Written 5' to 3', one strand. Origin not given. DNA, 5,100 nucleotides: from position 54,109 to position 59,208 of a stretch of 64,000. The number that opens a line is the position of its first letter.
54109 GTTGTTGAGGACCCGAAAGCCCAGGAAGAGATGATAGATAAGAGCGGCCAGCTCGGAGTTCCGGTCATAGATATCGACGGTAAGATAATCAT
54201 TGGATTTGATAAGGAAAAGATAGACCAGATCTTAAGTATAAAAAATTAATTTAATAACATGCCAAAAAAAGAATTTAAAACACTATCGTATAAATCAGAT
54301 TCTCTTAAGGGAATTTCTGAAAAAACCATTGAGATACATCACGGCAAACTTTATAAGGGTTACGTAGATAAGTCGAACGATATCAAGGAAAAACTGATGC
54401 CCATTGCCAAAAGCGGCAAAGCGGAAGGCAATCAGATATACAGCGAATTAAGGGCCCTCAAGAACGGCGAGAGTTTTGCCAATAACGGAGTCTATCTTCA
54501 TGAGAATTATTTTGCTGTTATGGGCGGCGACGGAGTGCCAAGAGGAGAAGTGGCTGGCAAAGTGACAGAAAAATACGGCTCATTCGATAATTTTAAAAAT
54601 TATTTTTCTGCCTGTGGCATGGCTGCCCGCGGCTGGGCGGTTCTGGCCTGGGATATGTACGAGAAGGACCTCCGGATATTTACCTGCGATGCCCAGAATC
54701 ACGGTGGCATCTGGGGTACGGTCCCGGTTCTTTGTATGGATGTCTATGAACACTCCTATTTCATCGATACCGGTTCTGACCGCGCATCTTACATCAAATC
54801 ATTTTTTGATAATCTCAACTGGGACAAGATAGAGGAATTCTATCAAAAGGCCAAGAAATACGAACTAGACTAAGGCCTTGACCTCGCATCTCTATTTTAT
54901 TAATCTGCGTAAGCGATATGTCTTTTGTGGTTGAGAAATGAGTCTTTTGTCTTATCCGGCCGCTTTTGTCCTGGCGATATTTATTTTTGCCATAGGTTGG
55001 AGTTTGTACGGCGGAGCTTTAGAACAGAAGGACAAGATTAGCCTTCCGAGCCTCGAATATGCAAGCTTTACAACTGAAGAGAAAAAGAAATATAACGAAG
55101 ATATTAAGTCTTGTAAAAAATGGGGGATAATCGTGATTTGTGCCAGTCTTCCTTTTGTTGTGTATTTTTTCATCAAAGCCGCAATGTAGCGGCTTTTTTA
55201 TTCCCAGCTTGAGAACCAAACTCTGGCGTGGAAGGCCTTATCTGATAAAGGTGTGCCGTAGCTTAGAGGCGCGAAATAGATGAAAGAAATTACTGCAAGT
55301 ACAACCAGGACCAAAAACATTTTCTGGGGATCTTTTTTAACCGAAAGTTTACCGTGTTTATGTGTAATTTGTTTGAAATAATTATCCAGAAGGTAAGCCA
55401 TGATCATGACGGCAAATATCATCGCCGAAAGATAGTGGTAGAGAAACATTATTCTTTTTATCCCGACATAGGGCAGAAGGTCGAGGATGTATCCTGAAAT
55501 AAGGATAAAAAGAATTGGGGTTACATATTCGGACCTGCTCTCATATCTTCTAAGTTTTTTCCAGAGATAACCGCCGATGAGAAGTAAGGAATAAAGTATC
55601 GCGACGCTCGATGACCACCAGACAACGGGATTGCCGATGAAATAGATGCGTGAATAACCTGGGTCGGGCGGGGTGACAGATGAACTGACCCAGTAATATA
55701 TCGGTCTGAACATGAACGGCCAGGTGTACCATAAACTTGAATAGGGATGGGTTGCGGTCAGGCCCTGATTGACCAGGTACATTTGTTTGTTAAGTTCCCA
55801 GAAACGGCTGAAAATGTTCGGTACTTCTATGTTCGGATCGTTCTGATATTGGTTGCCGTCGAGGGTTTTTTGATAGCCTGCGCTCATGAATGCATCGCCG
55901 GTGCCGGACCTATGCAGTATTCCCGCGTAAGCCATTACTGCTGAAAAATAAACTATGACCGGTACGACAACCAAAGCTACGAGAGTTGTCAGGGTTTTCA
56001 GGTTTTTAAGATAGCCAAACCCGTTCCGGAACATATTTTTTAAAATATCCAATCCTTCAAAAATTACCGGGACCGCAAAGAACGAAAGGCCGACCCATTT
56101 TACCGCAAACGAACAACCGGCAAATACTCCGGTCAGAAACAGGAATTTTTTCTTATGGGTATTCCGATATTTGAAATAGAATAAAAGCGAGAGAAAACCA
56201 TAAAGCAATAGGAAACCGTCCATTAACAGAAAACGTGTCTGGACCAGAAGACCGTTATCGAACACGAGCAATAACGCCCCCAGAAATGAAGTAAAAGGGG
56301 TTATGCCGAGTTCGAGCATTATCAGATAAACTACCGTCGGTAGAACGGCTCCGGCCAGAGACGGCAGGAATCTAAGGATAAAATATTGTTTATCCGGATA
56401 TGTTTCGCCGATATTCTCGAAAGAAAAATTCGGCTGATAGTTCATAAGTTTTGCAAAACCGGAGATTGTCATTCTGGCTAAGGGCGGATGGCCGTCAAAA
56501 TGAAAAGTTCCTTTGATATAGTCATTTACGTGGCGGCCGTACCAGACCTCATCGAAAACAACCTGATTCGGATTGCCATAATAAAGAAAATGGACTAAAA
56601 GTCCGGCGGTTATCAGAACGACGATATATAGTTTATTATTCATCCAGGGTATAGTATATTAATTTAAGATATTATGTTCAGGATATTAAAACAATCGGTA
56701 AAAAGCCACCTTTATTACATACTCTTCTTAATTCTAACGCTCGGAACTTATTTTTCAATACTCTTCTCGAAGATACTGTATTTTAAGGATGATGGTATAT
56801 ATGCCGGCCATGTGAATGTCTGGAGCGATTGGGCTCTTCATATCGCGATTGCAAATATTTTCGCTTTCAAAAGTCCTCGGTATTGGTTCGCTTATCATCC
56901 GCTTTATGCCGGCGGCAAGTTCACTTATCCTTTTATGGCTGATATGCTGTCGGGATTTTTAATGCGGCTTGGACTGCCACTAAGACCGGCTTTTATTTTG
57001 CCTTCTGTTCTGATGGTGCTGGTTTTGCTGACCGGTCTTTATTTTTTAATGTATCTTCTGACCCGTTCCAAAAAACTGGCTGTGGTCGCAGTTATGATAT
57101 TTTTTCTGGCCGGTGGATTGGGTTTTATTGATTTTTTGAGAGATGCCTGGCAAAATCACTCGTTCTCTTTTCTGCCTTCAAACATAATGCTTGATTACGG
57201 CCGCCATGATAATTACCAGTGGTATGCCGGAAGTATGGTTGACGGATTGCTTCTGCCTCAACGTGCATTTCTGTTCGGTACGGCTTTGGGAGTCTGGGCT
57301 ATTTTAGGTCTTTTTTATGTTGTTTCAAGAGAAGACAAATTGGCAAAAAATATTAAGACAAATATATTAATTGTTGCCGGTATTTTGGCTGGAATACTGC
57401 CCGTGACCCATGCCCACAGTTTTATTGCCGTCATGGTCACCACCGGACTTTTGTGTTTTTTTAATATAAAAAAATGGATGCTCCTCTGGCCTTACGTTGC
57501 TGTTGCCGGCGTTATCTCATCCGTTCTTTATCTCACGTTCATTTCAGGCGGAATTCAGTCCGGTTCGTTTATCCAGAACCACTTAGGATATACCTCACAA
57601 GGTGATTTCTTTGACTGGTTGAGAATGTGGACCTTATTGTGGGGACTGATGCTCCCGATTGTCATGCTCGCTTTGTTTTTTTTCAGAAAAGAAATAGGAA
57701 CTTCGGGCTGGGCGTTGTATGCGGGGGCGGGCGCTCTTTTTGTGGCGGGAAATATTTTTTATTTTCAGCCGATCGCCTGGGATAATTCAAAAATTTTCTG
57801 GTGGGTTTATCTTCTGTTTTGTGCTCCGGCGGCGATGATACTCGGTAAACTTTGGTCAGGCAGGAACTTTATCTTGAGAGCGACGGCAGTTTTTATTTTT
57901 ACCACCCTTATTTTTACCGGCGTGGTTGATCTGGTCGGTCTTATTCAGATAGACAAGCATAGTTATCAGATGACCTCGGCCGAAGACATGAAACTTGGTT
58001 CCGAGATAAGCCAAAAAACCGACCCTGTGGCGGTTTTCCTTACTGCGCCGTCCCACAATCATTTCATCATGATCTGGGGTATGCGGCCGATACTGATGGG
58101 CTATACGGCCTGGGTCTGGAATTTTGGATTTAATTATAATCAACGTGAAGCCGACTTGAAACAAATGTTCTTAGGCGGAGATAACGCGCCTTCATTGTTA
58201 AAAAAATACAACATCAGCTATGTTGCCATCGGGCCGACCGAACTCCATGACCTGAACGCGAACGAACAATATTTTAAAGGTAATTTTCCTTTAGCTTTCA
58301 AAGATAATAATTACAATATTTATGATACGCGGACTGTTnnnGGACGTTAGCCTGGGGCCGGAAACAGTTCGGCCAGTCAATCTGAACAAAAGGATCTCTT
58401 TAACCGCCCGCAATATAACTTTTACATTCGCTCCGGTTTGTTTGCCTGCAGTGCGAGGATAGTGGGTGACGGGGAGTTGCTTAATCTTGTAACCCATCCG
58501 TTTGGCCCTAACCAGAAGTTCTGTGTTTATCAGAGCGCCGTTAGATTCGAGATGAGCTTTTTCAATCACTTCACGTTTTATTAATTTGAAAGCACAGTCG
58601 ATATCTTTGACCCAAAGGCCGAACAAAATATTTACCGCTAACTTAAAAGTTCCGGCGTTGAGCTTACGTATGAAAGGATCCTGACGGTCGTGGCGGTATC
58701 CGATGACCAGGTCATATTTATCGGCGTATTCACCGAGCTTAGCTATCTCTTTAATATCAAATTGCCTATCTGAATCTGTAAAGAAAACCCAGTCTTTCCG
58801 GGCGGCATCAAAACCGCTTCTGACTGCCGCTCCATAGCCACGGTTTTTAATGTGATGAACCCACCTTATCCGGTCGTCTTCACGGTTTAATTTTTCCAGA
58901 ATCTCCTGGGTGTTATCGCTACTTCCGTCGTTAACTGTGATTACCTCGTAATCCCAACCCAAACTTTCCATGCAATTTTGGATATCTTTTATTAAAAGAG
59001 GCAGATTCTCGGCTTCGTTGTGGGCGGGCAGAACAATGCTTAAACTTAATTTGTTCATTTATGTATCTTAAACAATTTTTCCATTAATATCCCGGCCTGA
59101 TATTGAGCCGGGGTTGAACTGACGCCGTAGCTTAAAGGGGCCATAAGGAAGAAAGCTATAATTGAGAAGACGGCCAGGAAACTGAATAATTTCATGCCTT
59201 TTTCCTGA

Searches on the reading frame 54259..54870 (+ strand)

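Call 97: search_protein_families(library=pfam, max_evalue=0.00001, proteins=[window:54259-54870:+])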
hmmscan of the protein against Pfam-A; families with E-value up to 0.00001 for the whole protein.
window:54259-54870:+ (204 aa): 2 families
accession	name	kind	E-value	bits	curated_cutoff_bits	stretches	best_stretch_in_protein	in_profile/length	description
PF02777.23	Sod_Fe_C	-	1.5e-25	89.7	20.9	1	94-193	1-101/102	Iron/manganese superoxide dismutases, C-terminal domain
PF00081.27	Sod_Fe_N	-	4.8e-09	37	27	1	5-88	3-81/82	Iron/manganese superoxide dismutases, alpha-hairpin domain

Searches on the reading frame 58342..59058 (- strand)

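Call 98: search_protein_families(library=pfam, max_evalue=0.00001, proteins=[window:58342-59058:-])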
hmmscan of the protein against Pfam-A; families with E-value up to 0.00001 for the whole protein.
window:58342-59058:- (239 aa): 1 family
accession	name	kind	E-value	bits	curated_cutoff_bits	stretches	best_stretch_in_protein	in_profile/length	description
PF00535.33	Glycos_transf_2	-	7e-28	98.1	23.3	1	7-167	1-166/168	Glycosyl transferase family 2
